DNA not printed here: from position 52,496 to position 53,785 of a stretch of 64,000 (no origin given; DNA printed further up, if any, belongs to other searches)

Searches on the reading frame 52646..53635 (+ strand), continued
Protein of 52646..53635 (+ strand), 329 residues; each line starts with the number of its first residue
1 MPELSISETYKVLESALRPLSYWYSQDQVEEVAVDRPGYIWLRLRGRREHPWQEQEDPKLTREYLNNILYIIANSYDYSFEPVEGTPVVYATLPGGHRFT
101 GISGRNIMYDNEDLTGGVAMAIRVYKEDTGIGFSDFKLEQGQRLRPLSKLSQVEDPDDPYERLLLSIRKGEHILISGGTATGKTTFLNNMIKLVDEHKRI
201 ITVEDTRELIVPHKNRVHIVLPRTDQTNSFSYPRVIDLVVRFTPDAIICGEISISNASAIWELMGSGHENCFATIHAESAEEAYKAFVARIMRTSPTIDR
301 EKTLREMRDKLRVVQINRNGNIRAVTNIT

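Call 81: get_annotated_region(hit=H15, flank=9000)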
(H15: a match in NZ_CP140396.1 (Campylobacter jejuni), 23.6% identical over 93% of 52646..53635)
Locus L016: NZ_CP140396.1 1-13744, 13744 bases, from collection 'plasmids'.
description: Campylobacter jejuni strain PNUSAC039265 plasmid unnamed2, complete sequence
organism: Campylobacter jejuni (NCBI taxid 197)
taxonomy: Bacteria; Campylobacterota; Epsilonproteobacteria; Campylobacterales; Campylobacteraceae; Campylobacter; Campylobacter jejuni
host: -; source: -; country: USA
typing (MOB-suite, as given by PLSDB): conjugative; relaxase MOBP; mating-pair formation MPF_T
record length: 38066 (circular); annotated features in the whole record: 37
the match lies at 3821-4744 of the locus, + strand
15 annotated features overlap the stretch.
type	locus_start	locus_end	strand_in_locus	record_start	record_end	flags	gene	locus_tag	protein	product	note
CDS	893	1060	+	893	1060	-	-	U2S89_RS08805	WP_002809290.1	hypothetical protein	-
CDS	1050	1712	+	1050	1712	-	-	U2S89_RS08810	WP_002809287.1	type IV secretion system protein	-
CDS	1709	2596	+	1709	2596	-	virB9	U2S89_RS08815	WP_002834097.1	P-type conjugative transfer protein VirB9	-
CDS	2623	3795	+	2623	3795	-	virB10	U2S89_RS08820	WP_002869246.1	type IV secretion system protein VirB10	-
CDS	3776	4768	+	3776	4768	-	virB11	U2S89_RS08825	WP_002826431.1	P-type DNA transfer ATPase VirB11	GO:0044097 - secretion by the type IV secretion system [Evidence IEA]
CDS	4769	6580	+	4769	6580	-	-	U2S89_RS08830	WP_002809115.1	type IV secretory system conjugative DNA transfer family protein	-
CDS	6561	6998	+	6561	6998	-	-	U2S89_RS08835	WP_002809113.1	cag pathogenicity island Cag12 family protein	-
CDS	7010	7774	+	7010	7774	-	-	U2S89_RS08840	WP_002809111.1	TrbM/KikA/MpfK family conjugal transfer protein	-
CDS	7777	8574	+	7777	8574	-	-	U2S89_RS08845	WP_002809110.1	hypothetical protein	-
CDS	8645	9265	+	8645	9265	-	-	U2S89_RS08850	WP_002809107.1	hypothetical protein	-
CDS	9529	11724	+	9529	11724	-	-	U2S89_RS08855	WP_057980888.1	DNA topoisomerase 3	GO:0006265 - DNA topological change [Evidence IEA]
CDS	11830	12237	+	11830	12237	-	-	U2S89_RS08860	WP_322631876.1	hypothetical protein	-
CDS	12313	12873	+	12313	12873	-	-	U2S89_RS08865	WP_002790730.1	hypothetical protein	-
CDS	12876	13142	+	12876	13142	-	-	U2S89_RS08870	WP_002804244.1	hypothetical protein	-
CDS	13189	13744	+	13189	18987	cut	-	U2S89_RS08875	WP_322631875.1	SNF2-related protein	-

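Call 82: get_annotated_region(hit=H17, flank=9000)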
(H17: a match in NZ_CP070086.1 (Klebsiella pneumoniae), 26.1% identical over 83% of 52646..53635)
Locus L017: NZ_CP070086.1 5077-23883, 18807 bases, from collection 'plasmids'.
description: Klebsiella pneumoniae strain FDAARGOS_1328 plasmid unnamed2, complete sequence
organism: Klebsiella pneumoniae (NCBI taxid 573)
taxonomy: Bacteria; Pseudomonadota; Gammaproteobacteria; Enterobacterales; Enterobacteriaceae; Klebsiella; Klebsiella pneumoniae
host: -; source: Homo sapiens; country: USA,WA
typing (MOB-suite, as given by PLSDB): conjugative; replicon IncX3; relaxase MOBP; mating-pair formation MPF_T
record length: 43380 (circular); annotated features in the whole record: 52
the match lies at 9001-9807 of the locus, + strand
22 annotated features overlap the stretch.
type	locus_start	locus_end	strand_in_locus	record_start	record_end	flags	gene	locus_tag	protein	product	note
CDS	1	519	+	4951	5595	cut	-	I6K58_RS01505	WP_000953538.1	lytic transglycosylase domain-containing protein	-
CDS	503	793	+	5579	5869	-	-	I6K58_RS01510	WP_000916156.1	TrbC/VirB2 family protein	-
CDS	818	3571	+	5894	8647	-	-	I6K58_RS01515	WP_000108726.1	VirB3 family type IV secretion system protein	-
CDS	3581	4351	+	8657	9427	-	-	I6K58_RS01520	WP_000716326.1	type IV secretion system protein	-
CDS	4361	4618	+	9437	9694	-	-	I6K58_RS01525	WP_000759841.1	EexN family lipoprotein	-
CDS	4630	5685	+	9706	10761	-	-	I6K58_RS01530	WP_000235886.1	type IV secretion system protein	-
CDS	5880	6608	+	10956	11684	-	-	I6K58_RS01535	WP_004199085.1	type IV secretion system protein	-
CDS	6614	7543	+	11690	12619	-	-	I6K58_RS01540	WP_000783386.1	TrbG/VirB9 family P-type conjugative transfer protein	-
CDS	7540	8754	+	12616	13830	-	virB10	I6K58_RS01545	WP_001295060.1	VirB10/TraB/TrbI family type IV secretion system protein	-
CDS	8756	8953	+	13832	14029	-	-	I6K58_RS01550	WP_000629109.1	DNA-binding protein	-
CDS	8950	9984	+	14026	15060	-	virB11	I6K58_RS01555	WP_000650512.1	P-type DNA transfer ATPase VirB11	GO:0044097 - secretion by the type IV secretion system [Evidence IEA]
CDS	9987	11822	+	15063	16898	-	-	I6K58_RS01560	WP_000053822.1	type IV secretory system conjugative DNA transfer family protein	-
CDS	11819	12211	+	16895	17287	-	-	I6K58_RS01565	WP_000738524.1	cag pathogenicity island Cag12 family protein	-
CDS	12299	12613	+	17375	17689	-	-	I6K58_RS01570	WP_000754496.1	TrbM/KikA/MpfK family conjugal transfer protein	-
CDS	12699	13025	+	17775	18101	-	-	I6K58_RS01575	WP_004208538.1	hypothetical protein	-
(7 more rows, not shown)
